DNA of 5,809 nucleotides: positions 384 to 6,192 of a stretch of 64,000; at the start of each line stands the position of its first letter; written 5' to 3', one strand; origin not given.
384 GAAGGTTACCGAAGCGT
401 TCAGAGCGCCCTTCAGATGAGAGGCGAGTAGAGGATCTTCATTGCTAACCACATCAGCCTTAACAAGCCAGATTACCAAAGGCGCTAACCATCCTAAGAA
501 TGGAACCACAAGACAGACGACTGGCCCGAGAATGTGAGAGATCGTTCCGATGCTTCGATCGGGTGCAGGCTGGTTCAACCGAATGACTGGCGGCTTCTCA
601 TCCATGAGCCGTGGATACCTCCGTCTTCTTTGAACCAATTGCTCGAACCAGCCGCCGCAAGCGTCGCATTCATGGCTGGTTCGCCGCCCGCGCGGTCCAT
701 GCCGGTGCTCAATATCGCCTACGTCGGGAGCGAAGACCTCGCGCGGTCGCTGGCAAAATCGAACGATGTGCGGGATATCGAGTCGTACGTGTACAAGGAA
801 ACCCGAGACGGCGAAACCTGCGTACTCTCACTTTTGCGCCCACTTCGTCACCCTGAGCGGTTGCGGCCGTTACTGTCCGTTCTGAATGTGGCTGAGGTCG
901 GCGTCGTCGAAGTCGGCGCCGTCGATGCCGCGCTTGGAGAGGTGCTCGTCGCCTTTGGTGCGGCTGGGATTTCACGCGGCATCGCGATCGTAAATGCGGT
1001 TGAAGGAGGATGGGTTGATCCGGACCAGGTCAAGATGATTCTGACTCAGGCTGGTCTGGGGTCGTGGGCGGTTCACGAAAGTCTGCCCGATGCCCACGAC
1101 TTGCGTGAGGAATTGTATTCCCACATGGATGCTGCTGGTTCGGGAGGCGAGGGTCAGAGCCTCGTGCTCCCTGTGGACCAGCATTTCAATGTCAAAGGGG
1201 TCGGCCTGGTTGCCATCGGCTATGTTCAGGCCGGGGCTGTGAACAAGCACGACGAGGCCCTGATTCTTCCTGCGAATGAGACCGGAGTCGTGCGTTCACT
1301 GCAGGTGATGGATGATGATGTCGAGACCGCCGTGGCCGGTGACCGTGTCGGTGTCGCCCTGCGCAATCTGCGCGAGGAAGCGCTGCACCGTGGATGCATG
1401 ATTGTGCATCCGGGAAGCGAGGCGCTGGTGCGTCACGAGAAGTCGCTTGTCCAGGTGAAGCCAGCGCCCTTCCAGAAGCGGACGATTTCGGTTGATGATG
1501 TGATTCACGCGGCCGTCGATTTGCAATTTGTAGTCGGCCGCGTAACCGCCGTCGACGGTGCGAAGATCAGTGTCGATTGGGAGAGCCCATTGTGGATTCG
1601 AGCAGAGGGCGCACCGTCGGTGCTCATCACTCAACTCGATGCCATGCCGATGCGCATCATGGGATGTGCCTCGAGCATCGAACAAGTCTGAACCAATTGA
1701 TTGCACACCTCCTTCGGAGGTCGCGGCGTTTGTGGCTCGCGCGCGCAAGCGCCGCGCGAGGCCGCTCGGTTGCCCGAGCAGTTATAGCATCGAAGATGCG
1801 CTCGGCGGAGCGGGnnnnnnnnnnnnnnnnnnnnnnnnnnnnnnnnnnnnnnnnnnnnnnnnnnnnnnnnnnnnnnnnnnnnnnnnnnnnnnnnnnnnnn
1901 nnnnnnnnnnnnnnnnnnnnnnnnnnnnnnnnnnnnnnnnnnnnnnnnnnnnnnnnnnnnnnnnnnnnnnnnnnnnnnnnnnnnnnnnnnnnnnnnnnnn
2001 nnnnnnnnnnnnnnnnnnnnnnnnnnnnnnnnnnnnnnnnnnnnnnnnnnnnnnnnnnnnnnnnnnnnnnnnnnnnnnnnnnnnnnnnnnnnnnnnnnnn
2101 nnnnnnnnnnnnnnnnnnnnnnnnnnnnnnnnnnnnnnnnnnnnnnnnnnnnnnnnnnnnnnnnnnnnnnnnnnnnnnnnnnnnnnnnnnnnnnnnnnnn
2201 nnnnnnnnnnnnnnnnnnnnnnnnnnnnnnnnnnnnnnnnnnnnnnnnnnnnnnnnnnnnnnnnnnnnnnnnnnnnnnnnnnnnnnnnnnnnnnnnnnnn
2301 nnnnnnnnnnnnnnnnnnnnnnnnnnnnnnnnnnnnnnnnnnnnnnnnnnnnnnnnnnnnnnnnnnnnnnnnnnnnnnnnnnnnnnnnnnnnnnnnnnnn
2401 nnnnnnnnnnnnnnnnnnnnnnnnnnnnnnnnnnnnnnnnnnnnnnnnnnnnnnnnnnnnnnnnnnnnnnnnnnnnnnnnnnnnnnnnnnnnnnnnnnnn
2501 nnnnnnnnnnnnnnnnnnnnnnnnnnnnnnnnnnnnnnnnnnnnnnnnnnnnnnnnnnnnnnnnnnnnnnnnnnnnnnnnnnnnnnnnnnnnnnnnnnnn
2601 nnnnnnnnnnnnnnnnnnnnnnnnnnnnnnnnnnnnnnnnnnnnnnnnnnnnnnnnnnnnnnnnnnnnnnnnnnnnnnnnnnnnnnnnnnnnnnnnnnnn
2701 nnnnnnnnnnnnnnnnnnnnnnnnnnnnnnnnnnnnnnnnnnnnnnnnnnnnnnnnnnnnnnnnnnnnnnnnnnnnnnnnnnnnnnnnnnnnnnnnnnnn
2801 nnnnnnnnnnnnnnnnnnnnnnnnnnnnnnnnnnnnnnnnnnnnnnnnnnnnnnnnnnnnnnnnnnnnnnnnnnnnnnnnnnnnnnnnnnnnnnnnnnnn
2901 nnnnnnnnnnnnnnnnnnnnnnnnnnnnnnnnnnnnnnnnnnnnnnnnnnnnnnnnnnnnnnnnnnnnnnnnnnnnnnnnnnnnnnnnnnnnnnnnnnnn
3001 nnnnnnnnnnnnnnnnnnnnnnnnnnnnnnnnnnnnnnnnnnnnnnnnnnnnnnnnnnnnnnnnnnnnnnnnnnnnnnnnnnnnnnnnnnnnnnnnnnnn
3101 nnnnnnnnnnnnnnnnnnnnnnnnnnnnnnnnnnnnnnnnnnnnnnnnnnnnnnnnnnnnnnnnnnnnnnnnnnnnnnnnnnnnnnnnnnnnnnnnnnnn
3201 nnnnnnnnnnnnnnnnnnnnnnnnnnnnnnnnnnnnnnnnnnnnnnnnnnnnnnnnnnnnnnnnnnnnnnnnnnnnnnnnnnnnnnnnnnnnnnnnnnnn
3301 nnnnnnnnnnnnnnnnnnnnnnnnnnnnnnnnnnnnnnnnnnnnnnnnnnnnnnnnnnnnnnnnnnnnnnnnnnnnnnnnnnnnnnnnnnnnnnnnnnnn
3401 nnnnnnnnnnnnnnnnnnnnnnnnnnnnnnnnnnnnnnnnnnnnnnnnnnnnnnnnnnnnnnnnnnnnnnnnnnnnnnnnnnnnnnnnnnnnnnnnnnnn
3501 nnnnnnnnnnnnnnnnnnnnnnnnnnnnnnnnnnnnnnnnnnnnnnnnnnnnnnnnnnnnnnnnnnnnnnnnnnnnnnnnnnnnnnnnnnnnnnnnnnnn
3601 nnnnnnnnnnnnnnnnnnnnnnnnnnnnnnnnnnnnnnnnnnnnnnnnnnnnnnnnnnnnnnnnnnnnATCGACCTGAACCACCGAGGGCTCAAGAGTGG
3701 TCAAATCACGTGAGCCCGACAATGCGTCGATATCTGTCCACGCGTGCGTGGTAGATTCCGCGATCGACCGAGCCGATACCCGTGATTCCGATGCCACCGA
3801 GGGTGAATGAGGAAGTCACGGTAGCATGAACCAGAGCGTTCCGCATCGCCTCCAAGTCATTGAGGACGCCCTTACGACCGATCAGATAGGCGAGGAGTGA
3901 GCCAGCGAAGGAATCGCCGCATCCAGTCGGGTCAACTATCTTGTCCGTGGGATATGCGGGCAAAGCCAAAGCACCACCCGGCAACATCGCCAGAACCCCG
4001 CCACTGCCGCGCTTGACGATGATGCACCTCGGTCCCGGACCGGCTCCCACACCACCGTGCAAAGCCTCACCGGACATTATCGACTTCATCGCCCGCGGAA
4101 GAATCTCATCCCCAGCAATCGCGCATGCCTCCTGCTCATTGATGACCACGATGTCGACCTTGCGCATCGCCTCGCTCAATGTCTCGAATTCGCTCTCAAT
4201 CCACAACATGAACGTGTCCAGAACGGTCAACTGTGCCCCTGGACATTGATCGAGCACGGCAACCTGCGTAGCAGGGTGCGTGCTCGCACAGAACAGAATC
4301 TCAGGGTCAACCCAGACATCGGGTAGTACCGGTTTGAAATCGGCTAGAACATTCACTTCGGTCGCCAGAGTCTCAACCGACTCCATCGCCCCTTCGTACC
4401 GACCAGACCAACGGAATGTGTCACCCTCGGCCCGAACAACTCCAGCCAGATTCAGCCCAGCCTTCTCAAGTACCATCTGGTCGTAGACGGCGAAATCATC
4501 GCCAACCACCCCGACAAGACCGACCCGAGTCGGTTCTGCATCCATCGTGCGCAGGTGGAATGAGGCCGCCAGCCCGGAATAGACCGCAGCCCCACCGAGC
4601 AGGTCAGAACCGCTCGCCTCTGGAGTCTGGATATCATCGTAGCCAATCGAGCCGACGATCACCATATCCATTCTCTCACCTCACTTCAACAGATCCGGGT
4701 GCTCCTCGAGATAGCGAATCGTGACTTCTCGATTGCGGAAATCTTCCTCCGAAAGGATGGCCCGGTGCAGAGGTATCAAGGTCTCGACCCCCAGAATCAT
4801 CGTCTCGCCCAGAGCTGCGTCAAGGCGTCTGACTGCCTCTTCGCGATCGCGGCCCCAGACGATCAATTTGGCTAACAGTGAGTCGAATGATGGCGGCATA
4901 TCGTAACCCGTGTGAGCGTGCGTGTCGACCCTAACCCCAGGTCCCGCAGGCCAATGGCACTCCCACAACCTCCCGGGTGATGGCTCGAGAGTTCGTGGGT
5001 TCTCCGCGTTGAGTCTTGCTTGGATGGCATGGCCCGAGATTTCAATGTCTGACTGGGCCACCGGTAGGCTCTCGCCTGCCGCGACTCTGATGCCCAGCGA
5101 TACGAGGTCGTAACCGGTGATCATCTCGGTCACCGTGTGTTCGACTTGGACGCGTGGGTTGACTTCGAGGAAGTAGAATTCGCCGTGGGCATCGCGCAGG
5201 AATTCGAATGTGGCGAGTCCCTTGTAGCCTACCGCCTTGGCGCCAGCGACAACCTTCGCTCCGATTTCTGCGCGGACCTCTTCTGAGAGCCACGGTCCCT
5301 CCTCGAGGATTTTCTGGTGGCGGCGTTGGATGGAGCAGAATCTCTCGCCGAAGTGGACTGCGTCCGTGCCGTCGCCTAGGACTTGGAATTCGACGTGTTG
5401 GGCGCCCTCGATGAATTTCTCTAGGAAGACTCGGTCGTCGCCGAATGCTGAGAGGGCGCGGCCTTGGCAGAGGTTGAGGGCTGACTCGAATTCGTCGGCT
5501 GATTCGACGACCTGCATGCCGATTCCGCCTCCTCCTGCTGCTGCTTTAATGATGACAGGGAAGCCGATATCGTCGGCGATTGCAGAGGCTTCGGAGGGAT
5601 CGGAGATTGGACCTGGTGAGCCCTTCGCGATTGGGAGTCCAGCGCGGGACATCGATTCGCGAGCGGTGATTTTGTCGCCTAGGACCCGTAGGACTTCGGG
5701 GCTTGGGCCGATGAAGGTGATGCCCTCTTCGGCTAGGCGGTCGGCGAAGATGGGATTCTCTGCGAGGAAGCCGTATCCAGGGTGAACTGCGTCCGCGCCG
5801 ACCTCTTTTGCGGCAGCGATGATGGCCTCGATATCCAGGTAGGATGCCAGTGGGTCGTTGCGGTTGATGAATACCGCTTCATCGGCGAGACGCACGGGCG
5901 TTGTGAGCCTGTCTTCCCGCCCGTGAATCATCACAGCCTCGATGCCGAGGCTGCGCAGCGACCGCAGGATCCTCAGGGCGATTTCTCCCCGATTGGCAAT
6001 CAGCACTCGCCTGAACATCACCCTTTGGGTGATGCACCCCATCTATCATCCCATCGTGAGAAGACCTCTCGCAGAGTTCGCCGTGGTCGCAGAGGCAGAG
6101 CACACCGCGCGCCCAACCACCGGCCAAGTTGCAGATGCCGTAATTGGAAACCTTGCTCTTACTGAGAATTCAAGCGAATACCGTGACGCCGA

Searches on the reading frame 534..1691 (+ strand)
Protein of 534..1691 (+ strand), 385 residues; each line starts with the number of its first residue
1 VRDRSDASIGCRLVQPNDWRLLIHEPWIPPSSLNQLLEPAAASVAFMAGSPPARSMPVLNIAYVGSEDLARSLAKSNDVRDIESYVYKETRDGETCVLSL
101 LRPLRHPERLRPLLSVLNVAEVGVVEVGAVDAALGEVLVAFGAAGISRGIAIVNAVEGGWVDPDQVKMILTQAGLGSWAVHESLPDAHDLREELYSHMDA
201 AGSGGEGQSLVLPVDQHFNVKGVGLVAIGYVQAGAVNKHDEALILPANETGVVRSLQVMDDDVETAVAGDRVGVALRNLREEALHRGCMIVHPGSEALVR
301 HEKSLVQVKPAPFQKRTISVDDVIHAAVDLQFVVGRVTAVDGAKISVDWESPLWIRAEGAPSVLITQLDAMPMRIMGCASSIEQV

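Call 74: search_protein_families(library=pfam, proteins=[window:534-1691:+], max_evalue=0.001)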
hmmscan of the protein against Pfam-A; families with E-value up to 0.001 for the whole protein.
window:534-1691:+ (385 aa): 1 family
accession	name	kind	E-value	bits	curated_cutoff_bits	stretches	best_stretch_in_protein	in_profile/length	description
PF03144.31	GTP_EFTU_D2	-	4.3e-10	40.3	30.3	1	224-290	1-72/73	Elongation factor Tu domain 2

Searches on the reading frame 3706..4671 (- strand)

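Call 74: search_protein_families(library=pfam, proteins=[window:3706-4671:-], max_evalue=0.001)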
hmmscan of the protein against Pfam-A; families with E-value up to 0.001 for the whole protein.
window:3706-4671:- (321 aa): 1 family
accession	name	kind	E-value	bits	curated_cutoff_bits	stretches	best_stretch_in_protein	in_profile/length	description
PF00294.29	PfkB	-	3e-15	56.8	25.8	1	49-264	52-270/302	pfkB family carbohydrate kinase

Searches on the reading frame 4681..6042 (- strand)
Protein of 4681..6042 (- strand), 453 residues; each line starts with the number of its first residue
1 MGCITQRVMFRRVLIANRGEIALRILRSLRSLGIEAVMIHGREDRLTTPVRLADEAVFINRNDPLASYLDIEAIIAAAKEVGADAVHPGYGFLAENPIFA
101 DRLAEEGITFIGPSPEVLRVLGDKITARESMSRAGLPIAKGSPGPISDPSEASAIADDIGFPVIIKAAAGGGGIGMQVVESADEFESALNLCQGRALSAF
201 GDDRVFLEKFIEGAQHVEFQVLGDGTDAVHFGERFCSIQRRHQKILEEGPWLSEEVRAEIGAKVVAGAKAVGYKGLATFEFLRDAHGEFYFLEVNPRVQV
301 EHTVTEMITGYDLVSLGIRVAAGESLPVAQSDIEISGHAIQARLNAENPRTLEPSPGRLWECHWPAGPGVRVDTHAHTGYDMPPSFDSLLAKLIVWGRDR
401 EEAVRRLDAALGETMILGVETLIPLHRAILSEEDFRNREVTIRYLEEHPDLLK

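Call 74: search_protein_families(library=pfam, proteins=[window:4681-6042:-], max_evalue=0.001)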
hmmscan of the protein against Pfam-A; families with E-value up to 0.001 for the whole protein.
window:4681-6042:- (453 aa): 7 families
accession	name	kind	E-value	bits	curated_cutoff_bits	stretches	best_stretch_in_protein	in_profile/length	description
PF02786.22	CPSase_L_D2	-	5.9e-62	209.4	19.8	1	123-327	1-209/211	Carbamoyl-phosphate synthase L chain, ATP binding domain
PF00289.28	Biotin_carb_N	-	1.6e-40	138.5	25.5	1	9-118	1-110/110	Biotin carboxylase, N-terminal domain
PF02785.25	Biotin_carb_C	-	2e-34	118.3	32.4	1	341-447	1-108/108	Biotin carboxylase C-terminal domain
PF07478.18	Dala_Dala_lig_C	-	4.6e-12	46.3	24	1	153-296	29-174/204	D-ala D-ala ligase C-terminus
PF02222.28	ATP-grasp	-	6.5e-08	32.9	27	1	146-298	16-163/179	ATP-grasp domain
PF02655.19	ATP-grasp_3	-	9.7e-05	22.9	23.2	1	155-299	26-158/160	ATP-grasp domain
PF01071.24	GARS_A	-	0.00017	21.9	27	1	123-231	2-108/194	Phosphoribosylglycinamide synthetase, ATP-grasp (A) domain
